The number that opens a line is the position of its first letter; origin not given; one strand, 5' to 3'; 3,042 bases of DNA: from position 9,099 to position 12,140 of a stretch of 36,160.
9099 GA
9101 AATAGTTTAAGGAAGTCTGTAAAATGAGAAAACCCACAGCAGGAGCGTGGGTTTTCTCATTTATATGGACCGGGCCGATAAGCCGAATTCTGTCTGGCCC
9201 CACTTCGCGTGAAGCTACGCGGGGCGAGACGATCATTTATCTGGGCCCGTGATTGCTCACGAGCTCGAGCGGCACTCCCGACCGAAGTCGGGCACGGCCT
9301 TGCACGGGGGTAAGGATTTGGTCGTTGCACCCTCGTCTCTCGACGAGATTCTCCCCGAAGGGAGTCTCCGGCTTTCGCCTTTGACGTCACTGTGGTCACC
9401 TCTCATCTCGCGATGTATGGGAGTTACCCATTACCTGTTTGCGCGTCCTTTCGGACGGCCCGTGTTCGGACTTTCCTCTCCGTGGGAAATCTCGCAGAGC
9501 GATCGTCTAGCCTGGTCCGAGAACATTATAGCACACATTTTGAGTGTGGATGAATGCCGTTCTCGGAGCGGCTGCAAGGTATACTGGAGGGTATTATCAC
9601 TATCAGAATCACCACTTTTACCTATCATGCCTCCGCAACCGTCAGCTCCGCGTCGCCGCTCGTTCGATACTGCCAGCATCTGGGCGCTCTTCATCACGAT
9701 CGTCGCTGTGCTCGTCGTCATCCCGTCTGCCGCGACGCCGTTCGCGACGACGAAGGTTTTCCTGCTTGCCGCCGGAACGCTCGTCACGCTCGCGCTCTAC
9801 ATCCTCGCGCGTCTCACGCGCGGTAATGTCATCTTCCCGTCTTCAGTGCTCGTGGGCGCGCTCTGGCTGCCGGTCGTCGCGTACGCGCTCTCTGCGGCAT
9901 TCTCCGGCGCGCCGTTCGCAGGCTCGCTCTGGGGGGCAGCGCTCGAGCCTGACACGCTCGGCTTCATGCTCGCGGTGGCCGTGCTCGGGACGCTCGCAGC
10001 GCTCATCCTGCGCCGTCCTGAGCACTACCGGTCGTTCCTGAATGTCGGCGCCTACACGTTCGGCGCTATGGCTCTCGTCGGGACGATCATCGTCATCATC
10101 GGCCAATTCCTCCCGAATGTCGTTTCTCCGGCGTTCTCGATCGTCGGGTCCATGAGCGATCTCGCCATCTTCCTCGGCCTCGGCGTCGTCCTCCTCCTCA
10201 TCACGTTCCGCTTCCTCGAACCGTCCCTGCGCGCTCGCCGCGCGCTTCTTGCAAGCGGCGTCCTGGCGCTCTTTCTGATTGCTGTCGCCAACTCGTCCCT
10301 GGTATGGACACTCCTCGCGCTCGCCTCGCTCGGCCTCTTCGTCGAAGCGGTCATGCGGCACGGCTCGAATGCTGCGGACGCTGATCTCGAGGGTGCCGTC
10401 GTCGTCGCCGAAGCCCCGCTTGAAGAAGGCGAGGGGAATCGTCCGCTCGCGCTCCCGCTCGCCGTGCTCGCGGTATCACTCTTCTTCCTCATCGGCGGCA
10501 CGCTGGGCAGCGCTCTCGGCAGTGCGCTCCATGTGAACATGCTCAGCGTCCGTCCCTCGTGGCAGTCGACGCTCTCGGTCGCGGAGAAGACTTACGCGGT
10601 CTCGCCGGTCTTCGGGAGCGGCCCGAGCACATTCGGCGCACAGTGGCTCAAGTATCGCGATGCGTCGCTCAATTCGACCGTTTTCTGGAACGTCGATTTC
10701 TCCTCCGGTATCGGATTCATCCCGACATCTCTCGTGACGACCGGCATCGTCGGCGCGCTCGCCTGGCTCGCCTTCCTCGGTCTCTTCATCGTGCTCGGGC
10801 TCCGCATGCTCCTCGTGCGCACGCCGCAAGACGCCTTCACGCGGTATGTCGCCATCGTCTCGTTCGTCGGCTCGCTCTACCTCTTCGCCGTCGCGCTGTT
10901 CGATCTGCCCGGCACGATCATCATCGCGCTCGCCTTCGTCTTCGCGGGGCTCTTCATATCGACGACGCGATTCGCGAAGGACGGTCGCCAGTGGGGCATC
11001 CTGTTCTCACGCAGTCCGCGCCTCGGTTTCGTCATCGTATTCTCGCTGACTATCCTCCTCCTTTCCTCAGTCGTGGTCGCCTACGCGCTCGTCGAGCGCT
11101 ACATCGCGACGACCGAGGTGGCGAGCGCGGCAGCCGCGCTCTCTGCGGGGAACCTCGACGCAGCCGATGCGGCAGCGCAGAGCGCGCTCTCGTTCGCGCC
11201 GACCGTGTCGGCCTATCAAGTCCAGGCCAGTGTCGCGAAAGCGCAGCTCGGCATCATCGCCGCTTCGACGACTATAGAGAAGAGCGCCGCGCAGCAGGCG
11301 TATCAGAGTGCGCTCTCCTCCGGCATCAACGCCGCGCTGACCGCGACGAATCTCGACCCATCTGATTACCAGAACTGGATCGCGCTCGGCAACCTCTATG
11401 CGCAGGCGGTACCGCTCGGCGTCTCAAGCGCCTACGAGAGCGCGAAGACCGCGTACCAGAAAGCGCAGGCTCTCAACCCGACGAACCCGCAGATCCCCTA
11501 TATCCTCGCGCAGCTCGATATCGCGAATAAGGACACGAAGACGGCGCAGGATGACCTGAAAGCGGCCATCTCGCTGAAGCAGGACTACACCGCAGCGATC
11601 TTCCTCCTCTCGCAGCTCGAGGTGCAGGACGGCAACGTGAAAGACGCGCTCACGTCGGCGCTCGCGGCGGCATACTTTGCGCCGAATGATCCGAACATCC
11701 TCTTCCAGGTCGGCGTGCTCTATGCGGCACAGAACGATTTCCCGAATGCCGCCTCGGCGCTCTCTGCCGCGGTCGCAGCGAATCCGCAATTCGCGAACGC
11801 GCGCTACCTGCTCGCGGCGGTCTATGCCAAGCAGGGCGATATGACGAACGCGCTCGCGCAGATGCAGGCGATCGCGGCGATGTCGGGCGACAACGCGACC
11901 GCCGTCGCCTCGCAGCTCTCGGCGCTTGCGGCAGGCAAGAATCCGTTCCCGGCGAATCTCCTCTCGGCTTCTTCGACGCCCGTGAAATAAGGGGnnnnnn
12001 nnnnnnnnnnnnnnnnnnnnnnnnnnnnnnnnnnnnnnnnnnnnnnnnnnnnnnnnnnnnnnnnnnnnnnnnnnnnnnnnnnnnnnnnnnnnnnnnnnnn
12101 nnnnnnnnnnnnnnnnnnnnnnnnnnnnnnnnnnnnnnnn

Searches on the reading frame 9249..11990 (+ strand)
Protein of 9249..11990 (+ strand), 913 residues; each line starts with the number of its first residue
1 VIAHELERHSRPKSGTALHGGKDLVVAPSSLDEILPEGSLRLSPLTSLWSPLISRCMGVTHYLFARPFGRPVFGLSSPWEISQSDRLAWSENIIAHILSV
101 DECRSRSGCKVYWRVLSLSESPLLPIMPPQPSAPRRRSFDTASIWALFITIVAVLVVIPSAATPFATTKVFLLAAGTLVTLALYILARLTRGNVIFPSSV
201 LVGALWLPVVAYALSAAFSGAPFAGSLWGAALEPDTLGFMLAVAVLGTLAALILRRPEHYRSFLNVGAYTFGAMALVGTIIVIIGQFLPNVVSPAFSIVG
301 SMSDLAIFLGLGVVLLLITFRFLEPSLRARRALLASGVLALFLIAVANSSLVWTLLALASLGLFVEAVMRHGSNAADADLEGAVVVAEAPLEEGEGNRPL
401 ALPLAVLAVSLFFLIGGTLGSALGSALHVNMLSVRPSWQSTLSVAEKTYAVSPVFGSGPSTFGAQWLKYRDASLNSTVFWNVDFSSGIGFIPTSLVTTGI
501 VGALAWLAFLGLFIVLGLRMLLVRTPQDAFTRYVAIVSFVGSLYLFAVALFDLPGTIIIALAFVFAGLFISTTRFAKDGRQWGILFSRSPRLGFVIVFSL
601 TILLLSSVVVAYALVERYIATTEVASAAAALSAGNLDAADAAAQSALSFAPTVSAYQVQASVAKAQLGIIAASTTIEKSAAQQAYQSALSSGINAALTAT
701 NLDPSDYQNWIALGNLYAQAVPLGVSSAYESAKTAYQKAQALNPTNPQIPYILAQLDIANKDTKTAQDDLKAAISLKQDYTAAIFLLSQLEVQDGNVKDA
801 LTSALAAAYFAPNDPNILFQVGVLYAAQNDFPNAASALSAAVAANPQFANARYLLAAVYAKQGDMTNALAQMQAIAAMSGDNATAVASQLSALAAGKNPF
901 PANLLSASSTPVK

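Call 45: search_protein_families(library=pfam, proteins=[window:9249-11990:+], max_evalue=0.0001)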
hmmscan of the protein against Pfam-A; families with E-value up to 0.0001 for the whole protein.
window:9249-11990:+ (913 aa): 7 families
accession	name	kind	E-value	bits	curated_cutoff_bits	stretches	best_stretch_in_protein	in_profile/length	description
PF13432.12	TPR_16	-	1.3e-07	32.4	32.7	1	824-882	6-64/65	Tetratricopeptide repeat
PF14559.12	TPR_19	-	3.1e-07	31.1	25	0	826-886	2-61/68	Tetratricopeptide repeat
PF13414.12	TPR_11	-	1.9e-06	27.9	26.8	1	824-863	3-42/42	TPR repeat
PF23914.1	TPR_CcmH_CycH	-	2.8e-06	27.7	42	1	702-801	45-141/158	Cytochrome c-type biogenesis protein H TPR domain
PF12895.13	ANAPC3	-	4.1e-06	27.4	27.2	0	812-871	20-78/82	Anaphase-promoting complex, cyclosome, subunit 3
PF13371.12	TPR_9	-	3.4e-05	24.2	35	0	799-852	13-66/73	Tetratricopeptide repeat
PF07719.23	TPR_2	-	5.2e-05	23.5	27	0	816-847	2-33/34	Tetratricopeptide repeat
